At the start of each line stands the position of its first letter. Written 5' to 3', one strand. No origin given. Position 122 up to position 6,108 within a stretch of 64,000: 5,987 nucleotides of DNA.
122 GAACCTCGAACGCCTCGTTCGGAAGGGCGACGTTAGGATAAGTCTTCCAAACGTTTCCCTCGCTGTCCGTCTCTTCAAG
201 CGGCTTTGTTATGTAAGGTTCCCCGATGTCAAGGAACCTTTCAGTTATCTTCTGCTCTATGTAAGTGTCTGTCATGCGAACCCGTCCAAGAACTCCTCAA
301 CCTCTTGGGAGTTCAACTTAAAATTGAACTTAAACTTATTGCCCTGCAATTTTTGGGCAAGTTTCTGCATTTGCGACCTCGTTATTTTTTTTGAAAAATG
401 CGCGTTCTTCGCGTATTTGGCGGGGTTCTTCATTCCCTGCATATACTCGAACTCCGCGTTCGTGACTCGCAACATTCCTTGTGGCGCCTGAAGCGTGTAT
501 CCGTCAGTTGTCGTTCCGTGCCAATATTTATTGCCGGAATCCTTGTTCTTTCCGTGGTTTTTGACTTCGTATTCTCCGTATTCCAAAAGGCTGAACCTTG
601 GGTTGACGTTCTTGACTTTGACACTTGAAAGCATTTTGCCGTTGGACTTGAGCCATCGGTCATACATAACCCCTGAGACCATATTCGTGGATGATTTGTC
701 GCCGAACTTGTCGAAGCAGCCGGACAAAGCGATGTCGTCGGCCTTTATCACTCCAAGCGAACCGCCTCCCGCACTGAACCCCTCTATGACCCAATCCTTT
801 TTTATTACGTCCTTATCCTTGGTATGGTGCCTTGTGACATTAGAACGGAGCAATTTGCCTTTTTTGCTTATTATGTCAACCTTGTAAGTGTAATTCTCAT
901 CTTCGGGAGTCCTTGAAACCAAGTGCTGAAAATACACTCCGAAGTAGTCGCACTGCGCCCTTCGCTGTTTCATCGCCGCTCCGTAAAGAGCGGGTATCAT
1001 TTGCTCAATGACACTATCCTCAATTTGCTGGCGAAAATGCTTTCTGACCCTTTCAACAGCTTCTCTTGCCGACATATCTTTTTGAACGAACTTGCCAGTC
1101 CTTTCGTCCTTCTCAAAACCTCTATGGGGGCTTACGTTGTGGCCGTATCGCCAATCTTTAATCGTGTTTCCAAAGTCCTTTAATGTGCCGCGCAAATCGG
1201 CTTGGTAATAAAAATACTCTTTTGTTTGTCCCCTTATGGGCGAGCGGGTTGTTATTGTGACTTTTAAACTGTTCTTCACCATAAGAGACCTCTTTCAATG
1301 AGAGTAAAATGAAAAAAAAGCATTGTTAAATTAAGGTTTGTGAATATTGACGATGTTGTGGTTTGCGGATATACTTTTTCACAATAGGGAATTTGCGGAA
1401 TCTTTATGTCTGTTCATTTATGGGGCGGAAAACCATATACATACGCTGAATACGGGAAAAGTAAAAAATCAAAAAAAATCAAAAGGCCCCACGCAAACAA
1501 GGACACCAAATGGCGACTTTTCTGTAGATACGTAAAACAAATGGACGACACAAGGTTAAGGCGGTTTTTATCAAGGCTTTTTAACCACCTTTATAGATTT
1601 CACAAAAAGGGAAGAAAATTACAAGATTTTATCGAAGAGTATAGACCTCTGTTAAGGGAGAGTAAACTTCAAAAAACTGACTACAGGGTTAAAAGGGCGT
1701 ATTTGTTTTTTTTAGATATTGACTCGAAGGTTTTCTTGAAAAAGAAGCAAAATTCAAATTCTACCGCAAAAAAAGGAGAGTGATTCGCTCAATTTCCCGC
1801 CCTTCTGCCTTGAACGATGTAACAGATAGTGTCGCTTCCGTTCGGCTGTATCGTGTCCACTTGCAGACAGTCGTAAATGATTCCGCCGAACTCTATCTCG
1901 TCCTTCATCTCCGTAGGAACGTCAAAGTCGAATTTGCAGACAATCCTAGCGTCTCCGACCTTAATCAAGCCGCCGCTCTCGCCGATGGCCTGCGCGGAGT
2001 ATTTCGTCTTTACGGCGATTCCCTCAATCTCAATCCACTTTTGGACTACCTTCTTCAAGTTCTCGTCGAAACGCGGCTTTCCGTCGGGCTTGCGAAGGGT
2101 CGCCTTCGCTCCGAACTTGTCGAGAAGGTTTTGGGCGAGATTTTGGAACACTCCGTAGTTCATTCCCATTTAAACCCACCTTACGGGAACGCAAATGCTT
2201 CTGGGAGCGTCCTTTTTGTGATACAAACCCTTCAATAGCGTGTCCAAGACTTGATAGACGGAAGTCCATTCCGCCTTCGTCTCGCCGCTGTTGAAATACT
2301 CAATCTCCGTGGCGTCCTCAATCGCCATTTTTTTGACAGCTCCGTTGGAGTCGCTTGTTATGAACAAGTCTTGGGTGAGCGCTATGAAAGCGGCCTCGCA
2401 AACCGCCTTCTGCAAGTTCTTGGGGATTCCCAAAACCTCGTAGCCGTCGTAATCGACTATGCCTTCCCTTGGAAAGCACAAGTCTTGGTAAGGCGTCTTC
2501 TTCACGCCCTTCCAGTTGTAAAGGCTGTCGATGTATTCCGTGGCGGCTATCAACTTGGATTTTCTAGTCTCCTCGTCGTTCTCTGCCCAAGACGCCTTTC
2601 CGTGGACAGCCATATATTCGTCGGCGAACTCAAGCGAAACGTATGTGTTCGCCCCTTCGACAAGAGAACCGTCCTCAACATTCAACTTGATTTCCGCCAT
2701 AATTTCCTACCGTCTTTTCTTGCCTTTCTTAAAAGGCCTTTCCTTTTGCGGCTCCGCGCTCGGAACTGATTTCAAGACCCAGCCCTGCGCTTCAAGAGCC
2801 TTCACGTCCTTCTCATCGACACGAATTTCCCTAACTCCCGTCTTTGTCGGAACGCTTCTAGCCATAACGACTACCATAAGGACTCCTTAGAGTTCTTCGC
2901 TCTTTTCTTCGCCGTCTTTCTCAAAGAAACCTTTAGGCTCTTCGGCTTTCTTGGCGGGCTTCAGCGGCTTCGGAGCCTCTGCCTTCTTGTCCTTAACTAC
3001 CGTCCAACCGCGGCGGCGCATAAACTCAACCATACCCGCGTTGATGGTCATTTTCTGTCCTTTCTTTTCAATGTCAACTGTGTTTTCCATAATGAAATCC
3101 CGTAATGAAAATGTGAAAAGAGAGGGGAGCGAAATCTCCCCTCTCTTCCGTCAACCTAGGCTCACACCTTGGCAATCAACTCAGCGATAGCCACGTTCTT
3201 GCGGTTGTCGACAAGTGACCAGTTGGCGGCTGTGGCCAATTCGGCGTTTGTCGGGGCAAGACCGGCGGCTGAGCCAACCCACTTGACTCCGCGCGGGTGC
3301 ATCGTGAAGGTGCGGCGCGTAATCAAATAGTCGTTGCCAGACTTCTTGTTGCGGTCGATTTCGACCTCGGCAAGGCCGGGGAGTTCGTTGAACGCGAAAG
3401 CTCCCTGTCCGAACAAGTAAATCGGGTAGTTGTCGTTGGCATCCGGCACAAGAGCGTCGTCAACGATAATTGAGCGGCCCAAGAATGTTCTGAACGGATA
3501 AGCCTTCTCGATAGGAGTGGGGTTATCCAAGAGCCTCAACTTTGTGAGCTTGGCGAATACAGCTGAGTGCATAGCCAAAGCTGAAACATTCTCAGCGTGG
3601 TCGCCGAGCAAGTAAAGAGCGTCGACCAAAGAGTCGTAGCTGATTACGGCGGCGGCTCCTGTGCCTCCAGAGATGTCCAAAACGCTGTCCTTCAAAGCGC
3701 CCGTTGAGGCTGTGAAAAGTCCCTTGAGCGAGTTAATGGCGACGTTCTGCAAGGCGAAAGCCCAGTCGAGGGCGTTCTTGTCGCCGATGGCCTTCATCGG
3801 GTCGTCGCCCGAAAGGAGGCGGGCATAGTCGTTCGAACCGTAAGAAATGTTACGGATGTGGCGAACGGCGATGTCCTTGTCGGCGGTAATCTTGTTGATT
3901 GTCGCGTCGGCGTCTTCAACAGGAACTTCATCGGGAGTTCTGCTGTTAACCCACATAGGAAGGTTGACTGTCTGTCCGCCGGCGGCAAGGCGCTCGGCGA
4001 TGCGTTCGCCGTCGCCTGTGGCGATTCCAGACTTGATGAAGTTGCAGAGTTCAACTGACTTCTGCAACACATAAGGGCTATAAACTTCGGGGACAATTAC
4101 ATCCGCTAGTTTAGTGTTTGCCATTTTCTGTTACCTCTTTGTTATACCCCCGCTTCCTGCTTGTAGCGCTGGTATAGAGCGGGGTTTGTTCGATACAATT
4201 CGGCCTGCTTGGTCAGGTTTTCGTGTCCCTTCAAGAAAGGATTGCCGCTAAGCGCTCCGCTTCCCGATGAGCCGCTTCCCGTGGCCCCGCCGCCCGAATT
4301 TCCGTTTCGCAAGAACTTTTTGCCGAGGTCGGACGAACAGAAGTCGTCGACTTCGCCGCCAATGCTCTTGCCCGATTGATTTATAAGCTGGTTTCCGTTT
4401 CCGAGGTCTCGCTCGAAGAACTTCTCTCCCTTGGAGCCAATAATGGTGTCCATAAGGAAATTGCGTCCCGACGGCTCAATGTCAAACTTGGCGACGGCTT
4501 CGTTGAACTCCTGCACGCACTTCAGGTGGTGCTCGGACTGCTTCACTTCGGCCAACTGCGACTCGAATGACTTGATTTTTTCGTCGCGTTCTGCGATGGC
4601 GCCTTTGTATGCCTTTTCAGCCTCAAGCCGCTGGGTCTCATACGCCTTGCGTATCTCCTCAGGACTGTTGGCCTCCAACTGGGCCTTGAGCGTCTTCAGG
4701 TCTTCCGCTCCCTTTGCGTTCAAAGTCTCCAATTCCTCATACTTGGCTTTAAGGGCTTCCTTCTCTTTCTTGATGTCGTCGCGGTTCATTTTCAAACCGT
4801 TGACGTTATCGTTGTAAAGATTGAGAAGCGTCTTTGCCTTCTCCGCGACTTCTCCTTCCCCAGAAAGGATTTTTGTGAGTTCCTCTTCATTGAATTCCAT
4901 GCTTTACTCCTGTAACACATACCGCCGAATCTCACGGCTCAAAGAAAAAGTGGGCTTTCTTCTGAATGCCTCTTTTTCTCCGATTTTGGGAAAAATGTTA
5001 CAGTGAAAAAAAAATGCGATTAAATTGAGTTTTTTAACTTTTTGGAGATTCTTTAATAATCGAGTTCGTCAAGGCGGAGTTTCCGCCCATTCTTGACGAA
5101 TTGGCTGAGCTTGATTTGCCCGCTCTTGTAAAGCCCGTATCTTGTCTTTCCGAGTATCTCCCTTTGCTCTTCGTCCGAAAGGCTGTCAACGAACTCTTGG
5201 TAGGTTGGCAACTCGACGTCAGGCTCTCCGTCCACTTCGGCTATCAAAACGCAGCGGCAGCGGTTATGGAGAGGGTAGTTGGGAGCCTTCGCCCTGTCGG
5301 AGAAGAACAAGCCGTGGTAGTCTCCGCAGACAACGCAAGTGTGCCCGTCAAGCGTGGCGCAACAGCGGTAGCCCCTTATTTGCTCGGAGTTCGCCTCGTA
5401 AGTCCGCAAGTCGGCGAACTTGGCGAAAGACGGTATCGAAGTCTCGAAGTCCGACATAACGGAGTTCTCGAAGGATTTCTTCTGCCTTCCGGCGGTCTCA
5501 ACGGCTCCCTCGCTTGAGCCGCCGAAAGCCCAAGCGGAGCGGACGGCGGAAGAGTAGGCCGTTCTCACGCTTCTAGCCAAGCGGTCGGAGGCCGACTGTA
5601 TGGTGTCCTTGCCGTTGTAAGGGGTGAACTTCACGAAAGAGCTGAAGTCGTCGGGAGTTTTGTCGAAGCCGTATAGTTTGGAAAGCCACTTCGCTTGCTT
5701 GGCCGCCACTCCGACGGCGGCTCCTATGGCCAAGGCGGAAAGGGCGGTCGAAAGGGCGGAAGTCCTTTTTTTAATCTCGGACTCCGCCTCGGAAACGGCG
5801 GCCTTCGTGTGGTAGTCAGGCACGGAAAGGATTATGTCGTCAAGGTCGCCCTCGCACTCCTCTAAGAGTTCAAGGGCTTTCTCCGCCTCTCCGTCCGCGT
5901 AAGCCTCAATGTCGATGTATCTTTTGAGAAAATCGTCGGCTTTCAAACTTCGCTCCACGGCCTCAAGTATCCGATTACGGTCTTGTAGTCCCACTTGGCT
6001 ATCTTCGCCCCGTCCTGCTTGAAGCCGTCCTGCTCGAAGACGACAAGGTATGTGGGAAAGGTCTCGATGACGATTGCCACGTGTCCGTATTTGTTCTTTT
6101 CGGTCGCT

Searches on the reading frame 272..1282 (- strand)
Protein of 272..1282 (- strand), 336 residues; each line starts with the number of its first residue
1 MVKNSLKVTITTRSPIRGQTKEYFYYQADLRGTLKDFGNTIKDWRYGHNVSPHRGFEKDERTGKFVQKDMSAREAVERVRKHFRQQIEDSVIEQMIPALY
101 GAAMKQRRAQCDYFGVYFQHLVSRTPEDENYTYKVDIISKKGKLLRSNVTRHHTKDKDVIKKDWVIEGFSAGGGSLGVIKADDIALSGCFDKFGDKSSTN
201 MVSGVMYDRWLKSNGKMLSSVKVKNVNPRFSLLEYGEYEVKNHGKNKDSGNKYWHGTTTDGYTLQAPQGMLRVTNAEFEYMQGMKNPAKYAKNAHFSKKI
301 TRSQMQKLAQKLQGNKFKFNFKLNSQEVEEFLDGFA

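Call 18: find_encoding_contigs(protein=window:272-1282:-, flank=10000, max_places=3)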
Protein window:272-1282:- (336 aa): 13 contigs read that carry it; 2 places shown.
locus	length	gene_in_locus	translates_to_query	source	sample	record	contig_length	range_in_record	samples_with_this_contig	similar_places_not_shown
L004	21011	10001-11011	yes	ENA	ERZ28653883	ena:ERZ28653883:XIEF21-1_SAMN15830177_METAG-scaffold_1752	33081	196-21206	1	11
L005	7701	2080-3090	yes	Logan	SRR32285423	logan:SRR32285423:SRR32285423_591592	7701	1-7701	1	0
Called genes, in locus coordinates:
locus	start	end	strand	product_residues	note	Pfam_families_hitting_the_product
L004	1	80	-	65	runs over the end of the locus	-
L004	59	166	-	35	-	-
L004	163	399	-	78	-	-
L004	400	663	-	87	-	-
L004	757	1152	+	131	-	-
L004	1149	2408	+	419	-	PF03237:Terminase_6N, PF05127:NAT10_TcmA_helicase (faint), PF17289:Terminase_6C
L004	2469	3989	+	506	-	PF13264:DUF4055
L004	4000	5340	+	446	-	PF05203:Hom_end_hint, PF14623:Vint (weak)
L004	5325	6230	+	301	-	-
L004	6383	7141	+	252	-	-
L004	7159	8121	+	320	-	PF20036:Gp13-like, PF05065:Phage_capsid (faint)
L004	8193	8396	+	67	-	-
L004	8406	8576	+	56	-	-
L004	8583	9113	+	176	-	PF20557:DnaT_2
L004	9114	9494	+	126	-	-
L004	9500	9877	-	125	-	-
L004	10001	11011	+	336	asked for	-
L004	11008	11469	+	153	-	PF13554:Phage_tail_terminator_5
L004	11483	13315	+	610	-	PF18906:Phage_tube_2, PF07523:Big_3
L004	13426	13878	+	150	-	-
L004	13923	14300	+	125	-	-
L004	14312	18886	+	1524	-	PF20155:TMP_3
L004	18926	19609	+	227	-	-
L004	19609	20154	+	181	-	PF08875:DUF1833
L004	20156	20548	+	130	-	-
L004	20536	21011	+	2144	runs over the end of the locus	-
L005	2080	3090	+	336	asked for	-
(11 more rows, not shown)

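Call 40: find_related_loci(query=L004:20536-21009:+, collection=genome_contigs, flank=10000)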
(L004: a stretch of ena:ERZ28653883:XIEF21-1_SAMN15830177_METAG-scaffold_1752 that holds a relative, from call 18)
Query L004:20536-21009:+ (158 aa) in genome_contigs; peptide patterns used: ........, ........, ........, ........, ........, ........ (x = any residue, [..] = any of these).
341 stretches matched a pattern, but none encodes a relative of the query by tblastn (E <= 1e-3).

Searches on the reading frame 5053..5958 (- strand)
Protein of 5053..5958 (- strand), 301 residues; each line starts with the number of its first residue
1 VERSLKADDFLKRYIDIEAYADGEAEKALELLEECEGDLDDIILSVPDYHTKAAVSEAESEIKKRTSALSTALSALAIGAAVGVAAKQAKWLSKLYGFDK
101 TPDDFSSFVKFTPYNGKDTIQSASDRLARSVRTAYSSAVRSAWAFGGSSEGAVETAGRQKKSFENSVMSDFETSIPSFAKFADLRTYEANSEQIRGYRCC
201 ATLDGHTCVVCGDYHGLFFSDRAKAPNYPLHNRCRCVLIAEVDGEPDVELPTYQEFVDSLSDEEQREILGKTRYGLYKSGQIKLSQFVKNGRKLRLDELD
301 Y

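Call 64: search_protein_families(library=phrogs, max_evalue=0.001, proteins=[window:5053-5958:-])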
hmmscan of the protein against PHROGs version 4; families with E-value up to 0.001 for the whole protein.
window:5053-5958:- (301 aa): 8 families
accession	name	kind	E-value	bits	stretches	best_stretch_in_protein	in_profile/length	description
phrog_241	-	head and packaging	8.9e-31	108.6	1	8-299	19-352/679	head morphogenesis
phrog_115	-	head and packaging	6.1e-09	36.6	1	191-273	264-364/665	minor head protein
phrog_14819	-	unknown function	3.6e-08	34.5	1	248-299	27-78/91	-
phrog_21789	-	head and packaging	1.1e-07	31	1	182-245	201-263/1195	virion structural protein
phrog_6577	-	unknown function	1.4e-07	31.3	1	116-299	101-311/1066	-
phrog_2841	-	head and packaging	7.2e-07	29.6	1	177-244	241-309/525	minor head protein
phrog_4728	-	head and packaging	5e-06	26.6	1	181-244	234-302/591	head morphogenesis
phrog_595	-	head and packaging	1.2e-05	25.9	1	191-250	244-306/513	head maturation protease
